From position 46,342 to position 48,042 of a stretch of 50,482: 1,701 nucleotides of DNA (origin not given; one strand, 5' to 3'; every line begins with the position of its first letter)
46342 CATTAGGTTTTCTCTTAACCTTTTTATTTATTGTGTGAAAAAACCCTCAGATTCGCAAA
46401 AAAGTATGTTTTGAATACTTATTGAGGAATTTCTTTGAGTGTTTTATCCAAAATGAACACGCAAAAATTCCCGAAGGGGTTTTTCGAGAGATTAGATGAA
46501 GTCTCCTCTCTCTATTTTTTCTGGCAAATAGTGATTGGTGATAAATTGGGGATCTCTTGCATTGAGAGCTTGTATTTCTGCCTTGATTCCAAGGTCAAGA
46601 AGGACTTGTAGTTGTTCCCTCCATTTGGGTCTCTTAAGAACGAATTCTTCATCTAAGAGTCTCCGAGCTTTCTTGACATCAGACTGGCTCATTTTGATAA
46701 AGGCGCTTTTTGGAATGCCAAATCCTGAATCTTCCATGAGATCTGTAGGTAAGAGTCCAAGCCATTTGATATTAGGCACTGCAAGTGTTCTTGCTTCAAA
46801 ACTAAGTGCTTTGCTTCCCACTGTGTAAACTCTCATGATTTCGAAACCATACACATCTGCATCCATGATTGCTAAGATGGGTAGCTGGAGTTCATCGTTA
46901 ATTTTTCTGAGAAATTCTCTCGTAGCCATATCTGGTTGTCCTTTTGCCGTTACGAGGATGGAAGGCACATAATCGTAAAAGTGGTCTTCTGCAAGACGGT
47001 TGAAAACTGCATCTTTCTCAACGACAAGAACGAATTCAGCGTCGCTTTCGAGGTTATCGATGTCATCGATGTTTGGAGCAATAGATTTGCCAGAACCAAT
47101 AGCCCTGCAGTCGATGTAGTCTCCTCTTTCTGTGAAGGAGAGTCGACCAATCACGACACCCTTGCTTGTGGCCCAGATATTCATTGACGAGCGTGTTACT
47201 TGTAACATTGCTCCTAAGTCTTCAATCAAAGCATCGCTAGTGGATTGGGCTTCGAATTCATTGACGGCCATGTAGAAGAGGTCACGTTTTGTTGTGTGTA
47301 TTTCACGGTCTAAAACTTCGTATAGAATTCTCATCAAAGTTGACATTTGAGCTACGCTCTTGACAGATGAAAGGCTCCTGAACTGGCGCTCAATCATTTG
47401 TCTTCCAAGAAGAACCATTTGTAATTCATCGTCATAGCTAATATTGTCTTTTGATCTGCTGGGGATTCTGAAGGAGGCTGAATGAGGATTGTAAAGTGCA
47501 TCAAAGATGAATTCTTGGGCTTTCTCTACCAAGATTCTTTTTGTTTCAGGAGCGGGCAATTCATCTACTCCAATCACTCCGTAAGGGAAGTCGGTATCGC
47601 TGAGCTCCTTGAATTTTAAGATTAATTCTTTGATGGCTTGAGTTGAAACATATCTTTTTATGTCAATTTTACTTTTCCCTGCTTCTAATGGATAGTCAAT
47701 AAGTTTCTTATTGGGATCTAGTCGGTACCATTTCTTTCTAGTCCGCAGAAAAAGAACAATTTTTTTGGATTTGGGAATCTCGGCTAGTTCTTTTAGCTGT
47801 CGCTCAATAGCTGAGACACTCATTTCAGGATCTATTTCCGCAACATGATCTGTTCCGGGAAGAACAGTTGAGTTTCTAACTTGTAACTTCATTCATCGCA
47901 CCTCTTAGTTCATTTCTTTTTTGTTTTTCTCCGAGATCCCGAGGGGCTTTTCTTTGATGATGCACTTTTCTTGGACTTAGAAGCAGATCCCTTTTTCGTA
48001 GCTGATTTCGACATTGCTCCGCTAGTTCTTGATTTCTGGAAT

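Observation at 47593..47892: Top6A/Spo11 with a translated ~100-aa N-terminal extension that threads onto a ubiquitin-like beta-grasp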

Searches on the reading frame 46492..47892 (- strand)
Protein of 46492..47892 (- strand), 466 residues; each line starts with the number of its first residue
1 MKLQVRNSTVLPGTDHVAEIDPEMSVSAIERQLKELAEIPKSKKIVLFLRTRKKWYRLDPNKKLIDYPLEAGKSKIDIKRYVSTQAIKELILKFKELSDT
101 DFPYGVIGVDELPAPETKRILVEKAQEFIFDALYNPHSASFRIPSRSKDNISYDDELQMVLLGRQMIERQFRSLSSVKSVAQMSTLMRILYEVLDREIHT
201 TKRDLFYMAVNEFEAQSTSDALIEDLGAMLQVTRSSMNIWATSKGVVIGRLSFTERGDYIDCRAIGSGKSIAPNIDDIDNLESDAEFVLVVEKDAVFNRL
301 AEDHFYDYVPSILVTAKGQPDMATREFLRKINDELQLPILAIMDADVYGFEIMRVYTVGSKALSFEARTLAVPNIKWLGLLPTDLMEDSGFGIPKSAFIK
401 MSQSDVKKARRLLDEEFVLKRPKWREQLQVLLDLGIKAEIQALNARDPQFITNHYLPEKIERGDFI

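Call 4: search_protein_families(library=pfam, proteins=[window:46492-47892:-], max_evalue=0.1)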
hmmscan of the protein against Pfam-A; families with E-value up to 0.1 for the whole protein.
window:46492-47892:- (466 aa): 3 families
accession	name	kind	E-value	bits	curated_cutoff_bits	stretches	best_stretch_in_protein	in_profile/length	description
PF21180.3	TOP6A-Spo11_Toprim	-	1.1e-57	195.2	24.1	1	287-460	1-170/170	Topoisomerase 6 subunit A/Spo11, Toprim domain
PF04406.19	TP6A_N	-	1.3e-18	66.9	26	1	179-239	2-62/62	Type IIB DNA topoisomerase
PF09664.16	DUF2399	-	0.065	13.4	23.4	0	285-334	19-66/152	Protein of unknown function C-terminus (DUF2399)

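Call 5: find_homologous_proteins(query=window:46492-47892:-, max_evalue=0.00001)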
Query window:46492-47892:- (466 aa): 586 proteins with E <= 0.00001 among 8000 candidates; the best 120 are listed.
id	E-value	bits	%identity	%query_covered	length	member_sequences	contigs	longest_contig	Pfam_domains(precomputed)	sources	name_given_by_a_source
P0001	0.0e+0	1021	100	100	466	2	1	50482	PF21180.4,PF04406.20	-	-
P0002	1.7e-291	985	96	100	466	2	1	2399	PF21180.4,PF04406.20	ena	-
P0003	1.2e-259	880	85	100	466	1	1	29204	PF21180.4,PF04406.20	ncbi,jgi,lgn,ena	-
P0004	5.7e-230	782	75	100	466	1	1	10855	PF21180.4,PF04406.20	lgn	-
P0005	2.6e-213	727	69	100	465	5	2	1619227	PF21180.4,PF04406.20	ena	-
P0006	1.3e-195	669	65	99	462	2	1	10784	PF21180.4,PF04406.20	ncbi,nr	ncbi:MAG: hypothetical protein OEY49_08715, partial [Candidatus Heimdallarchaeota archaeon]|nr:hypot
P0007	1.8e-192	658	63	100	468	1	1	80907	PF21180.4,PF04406.20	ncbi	-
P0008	1.7e-190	652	65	99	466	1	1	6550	PF21180.4,PF04406.20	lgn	-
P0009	3.1e-188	645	62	100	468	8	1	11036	PF21180.4,PF04406.20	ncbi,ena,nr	ncbi:MAG: hypothetical protein KAS95_00070 [Candidatus Heimdallarchaeota archaeon]|nr:hypothetical p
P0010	3.0e-187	641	63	100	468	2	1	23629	PF21180.4,PF04406.20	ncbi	ncbi:MAG: hypothetical protein ACXAD7_02125 [Candidatus Kariarchaeaceae archaeon]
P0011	4.0e-187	641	64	99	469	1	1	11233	PF21180.4,PF04406.20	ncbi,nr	ncbi:MAG: Type 2 DNA topoisomerase 6 subunit A [Candidatus Heimdallarchaeota archaeon LC_2]|nr:MAG: 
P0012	5.5e-187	640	63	99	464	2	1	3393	PF21180.4,PF04406.20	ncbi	ncbi:MAG: hypothetical protein ACTSPI_14020, partial [Candidatus Heimdallarchaeaceae archaeon]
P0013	1.0e-186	640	63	99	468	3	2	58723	PF21180.4,PF04406.20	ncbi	ncbi:MAG: hypothetical protein ACTSYD_00215 [Candidatus Heimdallarchaeaceae archaeon]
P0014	1.2e-185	636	62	100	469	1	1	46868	PF21180.4,PF04406.20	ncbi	-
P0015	2.1e-185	635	62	99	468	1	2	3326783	PF21180.4,PF04406.20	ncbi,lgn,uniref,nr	ncbi:MAG: hypothetical protein K9W46_12775 [Candidatus Heimdallarchaeum endolithica]|uniref:DNA topo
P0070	9.3e-141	488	53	96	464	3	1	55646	PF21180.4,PF04406.20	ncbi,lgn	ncbi:MAG: hypothetical protein ACFFCD_02440 [Promethearchaeota archaeon]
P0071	6.2e-136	472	50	100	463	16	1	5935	PF00240.30,PF21180.4,PF04406.20,PF11976.15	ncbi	-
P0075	1.4e-132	461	50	100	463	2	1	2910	PF00240.30,PF21180.4,PF04406.20,PF11976.15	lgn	-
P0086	2.1e-128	447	47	96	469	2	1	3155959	PF21180.4,PF04406.20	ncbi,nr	ncbi:MAG: hypothetical protein JSV04_01825 [Candidatus Heimdallarchaeota archaeon]|nr:MAG: hypotheti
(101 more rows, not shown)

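Call 6: search_solved_structures(query=window:46492-47892:-, show_alignments=3)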
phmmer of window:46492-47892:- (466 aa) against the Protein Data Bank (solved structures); distinct sequences matched with E-value up to 0.001: 5.
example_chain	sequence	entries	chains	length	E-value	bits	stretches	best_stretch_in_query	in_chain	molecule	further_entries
2zbk_A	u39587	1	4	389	8.5e-57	196.5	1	135-466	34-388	Type II DNA topoisomerase VI subunit A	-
1d3y_A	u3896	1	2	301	2.6e-41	145.5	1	176-461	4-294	DNA TOPOISOMERASE VI A SUBUNIT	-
2q2e_A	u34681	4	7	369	2.1e-37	132.6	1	127-462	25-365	Type II DNA topoisomerase VI subunit A | Type 2 DNA topoisomerase 6 subunit A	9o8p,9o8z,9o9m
9o0g_A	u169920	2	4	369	5.4e-37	131.3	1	127-462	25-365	Type 2 DNA topoisomerase 6 subunit A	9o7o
8urq_A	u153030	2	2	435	3.1e-11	46.4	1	160-365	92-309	Meiosis-specific protein SPO11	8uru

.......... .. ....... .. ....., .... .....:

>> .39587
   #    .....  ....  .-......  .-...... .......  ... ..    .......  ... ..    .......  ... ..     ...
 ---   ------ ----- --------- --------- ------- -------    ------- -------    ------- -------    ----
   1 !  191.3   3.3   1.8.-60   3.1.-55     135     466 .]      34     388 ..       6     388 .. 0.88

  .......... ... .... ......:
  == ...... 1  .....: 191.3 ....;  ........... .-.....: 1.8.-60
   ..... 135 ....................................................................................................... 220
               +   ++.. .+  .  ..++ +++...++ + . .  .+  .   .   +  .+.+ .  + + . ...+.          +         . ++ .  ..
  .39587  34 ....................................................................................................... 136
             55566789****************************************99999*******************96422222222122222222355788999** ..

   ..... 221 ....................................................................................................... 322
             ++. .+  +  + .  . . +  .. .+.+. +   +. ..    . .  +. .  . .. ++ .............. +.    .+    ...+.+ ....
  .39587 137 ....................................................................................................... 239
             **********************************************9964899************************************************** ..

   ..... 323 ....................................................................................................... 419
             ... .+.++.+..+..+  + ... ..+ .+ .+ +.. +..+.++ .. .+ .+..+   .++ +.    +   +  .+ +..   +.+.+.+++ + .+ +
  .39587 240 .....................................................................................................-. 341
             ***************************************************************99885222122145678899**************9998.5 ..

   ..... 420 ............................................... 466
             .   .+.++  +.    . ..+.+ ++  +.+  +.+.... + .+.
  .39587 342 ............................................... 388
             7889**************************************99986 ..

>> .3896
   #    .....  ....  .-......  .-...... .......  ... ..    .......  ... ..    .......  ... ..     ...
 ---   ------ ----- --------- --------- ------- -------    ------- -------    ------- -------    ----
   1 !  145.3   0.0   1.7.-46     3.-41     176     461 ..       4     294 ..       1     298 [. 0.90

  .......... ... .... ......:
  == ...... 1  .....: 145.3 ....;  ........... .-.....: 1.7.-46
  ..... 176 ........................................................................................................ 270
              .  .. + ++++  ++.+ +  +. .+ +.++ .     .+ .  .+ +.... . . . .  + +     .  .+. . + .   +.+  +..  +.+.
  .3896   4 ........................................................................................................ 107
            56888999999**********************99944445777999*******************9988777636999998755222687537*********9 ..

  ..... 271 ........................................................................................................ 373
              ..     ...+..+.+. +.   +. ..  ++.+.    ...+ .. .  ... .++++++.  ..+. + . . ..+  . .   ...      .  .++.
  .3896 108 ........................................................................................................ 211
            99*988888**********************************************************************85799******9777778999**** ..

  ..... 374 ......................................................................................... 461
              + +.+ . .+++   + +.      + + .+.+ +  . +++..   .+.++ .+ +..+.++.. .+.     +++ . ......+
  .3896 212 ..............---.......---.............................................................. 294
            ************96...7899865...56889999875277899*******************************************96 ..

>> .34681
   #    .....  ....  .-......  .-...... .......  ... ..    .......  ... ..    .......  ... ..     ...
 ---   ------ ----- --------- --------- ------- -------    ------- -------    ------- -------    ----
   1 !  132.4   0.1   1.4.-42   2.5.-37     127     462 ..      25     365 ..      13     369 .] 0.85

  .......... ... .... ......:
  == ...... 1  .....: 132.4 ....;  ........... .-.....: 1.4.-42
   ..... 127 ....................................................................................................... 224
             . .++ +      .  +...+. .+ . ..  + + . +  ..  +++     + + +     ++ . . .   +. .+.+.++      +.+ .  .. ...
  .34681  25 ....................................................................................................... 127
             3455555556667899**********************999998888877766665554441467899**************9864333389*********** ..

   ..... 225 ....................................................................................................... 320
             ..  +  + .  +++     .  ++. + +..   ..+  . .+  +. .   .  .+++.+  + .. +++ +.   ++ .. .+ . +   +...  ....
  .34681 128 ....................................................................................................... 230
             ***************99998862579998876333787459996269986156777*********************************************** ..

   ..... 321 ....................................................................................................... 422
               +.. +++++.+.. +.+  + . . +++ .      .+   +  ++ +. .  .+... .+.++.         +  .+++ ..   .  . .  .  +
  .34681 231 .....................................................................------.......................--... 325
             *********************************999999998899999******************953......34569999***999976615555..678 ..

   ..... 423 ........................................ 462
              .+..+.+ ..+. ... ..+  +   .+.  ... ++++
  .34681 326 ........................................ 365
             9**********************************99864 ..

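Call 30: find_encoding_contigs(protein=P0015, flank=8000, max_places=1)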
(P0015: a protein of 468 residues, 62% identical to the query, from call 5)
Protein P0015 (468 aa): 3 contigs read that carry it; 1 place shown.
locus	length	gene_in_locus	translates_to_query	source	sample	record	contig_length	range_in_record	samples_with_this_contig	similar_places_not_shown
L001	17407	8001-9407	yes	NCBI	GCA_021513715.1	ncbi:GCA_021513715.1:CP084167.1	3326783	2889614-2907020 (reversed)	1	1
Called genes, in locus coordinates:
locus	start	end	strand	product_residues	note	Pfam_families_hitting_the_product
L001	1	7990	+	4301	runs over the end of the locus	-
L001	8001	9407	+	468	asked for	PF04406:TP6A_N, PF21180:TOP6A-Spo11_Toprim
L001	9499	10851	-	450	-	PF02812:ELFV_dehydrog_N, PF00208:ELFV_dehydrog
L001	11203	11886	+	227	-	PF00753:Lactamase_B, PF23023:Anti-Pycsar_Apyc1, PF19583:ODP, PF12706:Lactamase_B_2 (weak)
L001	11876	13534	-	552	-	PF00890:FAD_binding_2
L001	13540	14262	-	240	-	PF13484:Fer4_16 (faint), PF13183:Fer4_8 (faint), PF13534:Fer4_17 (faint), PF00037:Fer4 (faint), PF13237:Fer4_10 (weak), PF12838:Fer4_7, PF13187:Fer4_9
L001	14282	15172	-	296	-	PF02754:CCG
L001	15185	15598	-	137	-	PF13183:Fer4_8, PF13187:Fer4_9, PF13534:Fer4_17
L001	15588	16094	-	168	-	PF01750:HycI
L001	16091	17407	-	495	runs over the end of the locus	PF27537:HoxH, PF00374:NiFeSe_Hases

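Call 31: find_encoding_contigs(protein=P0086, flank=8000, max_places=1)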
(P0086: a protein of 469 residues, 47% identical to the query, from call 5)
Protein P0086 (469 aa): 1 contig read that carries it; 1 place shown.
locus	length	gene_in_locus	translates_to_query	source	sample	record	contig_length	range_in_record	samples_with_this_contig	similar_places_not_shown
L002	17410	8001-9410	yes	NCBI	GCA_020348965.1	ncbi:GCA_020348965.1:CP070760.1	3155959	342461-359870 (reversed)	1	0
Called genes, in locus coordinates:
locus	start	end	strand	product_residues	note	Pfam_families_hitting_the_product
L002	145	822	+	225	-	-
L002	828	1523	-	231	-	-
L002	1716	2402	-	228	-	PF03379:CcmB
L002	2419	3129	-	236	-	PF00005:ABC_tran, PF13304:AAA_21 (weak)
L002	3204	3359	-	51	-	-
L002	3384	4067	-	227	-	PF01578:Cytochrom_C_asm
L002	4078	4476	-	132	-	-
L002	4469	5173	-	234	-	-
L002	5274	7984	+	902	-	PF21794:RAD51D_N (faint), PF26169:HHH_XRCC3_RpoA (faint), PF14520:HHH_5 (faint)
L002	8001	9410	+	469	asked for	PF04406:TP6A_N, PF21180:TOP6A-Spo11_Toprim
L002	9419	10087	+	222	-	-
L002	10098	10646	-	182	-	PF00025:Arf, PF00071:Ras, PF08477:Roc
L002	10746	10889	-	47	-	-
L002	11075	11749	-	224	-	-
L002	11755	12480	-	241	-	PF24038:DUF7347 (weak), PF01022:HTH_5 (weak)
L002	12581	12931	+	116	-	PF00583:Acetyltransf_1, PF13673:Acetyltransf_10, PF13508:Acetyltransf_7, PF13527:Acetyltransf_9 (weak), PF08445:FR47 (weak)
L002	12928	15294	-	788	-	PF02901:PFL-like, PF01228:Gly_radical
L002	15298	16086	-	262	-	PF13353:Fer4_12, PF04055:Radical_SAM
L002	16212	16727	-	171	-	PF10080:FtrD-like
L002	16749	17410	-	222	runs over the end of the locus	PF02463:SMC_N (faint), PF00005:ABC_tran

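Call 32: find_encoding_contigs(protein=P0070, flank=8000, max_places=1)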
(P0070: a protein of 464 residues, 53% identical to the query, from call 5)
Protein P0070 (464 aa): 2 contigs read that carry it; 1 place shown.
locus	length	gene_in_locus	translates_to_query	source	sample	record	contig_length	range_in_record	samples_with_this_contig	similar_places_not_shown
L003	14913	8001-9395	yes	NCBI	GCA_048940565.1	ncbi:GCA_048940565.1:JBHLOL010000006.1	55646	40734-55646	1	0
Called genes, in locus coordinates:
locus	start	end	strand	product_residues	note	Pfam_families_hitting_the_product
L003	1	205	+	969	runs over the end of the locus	PF00514:Arm (faint), PF12717:Cnd1 (faint), PF14663:RasGEF_N_2 (faint), PF02985:HEAT (faint), PF03130:HEAT_PBS (faint), PF13513:HEAT_EZ (faint), PF13646:HEAT_2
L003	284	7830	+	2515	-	PF09239:Topo-VIb_trans, PF21794:RAD51D_N (faint), PF26169:HHH_XRCC3_RpoA (faint)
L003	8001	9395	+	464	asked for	PF04406:TP6A_N, PF21180:TOP6A-Spo11_Toprim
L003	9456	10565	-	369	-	PF05559:DUF763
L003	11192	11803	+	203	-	-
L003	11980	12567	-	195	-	-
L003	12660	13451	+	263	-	PF02634:FdhD-NarQ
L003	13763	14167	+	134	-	PF13192:Thioredoxin_3 (weak)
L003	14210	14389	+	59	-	PF13192:Thioredoxin_3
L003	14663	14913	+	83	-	PF13192:Thioredoxin_3 (weak)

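Call 33: find_encoding_contigs(protein=P0005, flank=10000, max_places=1)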
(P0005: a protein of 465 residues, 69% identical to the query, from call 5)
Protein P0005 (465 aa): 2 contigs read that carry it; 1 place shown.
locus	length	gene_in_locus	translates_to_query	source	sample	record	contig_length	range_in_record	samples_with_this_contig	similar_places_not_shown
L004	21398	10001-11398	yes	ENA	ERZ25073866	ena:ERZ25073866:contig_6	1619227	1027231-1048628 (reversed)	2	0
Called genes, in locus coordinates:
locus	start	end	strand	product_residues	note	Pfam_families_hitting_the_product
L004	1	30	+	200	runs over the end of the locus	PF00857:Isochorismatase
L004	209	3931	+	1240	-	PF07669:Eco57I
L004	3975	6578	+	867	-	-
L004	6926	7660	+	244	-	-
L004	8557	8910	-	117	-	-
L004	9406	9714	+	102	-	-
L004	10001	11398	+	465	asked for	PF04406:TP6A_N, PF21180:TOP6A-Spo11_Toprim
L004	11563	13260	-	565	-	PF00501:AMP-binding, PF13193:AMP-binding_C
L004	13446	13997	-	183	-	PF01796:OB_ChsH2_C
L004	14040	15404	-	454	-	PF00108:Thiolase_N (faint), PF02803:Thiolase_C, PF22691:Thiolase_C_1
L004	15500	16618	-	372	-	PF00155:Aminotran_1_2, PF00266:Aminotran_5, PF01053:Cys_Met_Meta_PP (weak)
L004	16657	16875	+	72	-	-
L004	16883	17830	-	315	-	-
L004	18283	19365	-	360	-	PF00248:Aldo_ket_red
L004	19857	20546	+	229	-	-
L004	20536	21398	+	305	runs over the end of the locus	-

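Call 34: find_encoding_contigs(protein=P0003, flank=10000, max_places=1)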
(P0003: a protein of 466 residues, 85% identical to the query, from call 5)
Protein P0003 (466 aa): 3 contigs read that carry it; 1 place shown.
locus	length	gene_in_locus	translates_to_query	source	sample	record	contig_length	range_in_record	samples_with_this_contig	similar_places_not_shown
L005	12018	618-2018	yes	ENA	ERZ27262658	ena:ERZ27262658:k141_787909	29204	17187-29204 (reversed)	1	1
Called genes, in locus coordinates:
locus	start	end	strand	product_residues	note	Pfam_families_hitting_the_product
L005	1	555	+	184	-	?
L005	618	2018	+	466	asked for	PF04406:TP6A_N, PF21180:TOP6A-Spo11_Toprim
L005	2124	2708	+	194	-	-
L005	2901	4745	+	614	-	PF13401:AAA_22 (faint), PF01935:DUF87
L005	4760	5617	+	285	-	-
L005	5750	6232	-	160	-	PF00583:Acetyltransf_1, PF13673:Acetyltransf_10, PF13508:Acetyltransf_7, PF08445:FR47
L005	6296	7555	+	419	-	-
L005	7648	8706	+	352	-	-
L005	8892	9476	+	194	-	PF07790:Pilin_N (weak)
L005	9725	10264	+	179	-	-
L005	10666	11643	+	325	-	PF02374:ArsA_ATPase, PF10609:ParA (faint), PF13614:AAA_31, PF00142:Fer4_NifH (faint), PF01656:CbiA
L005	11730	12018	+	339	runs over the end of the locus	PF00155:Aminotran_1_2, PF01212:Beta_elim_lyase, PF01041:DegT_DnrJ_EryC1 (weak)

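Call 36: predict_structure(alignment_id=A2)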
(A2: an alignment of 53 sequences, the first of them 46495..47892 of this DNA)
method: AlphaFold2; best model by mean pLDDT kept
length: 466 residues; sequences in the alignment: 53
mean_pLDDT: 87.1   pTM: 0.83
mean pLDDT of the five models: 87.1, 86.6, 86.1, 86.0, 84.7
residues with pLDDT >= 90: 239; 70-90: 199; 50-70: 28; < 50: 0
segments of 3 or more residues with pLDDT < 50: none
pLDDT, mean of each block of 10 residues (from residue 1): 91 89 93 92 91 88 92 89 90 69 69 90 91 84 78 75 77 72 93 91 92 91 87 86 87 93 86 88 94 92 92 89 88 91 92 81 61 85 90 90 94 85 92 94 88 93 87
secondary structure, 60 per line:
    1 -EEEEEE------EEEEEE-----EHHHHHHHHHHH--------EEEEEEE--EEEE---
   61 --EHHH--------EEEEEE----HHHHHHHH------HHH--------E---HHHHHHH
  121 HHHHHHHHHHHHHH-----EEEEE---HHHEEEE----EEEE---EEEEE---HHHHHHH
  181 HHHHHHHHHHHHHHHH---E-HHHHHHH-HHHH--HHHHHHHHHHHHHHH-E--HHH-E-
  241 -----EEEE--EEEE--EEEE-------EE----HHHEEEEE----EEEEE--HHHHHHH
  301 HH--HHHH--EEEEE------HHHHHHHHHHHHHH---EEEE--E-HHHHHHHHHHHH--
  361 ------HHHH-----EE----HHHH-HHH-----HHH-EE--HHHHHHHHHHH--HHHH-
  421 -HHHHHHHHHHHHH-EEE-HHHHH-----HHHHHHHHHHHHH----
elements in order: E2-7 E14-19 H26-36 E45-51 E54-57 E75-80 H85-92 H114-134 E140-144 E151-154 E159-162 E166-170 H174-196 H202-208 H210-213 H216-230 E246-249 E252-255 E258-261 E278-282 E287-291 H294-302 H305-308 E311-315 H322-335 E339-342 H347-358 H367-370 H382-385 H403-413 H416-419 H422-434 E436-438 H440-444 H450-462
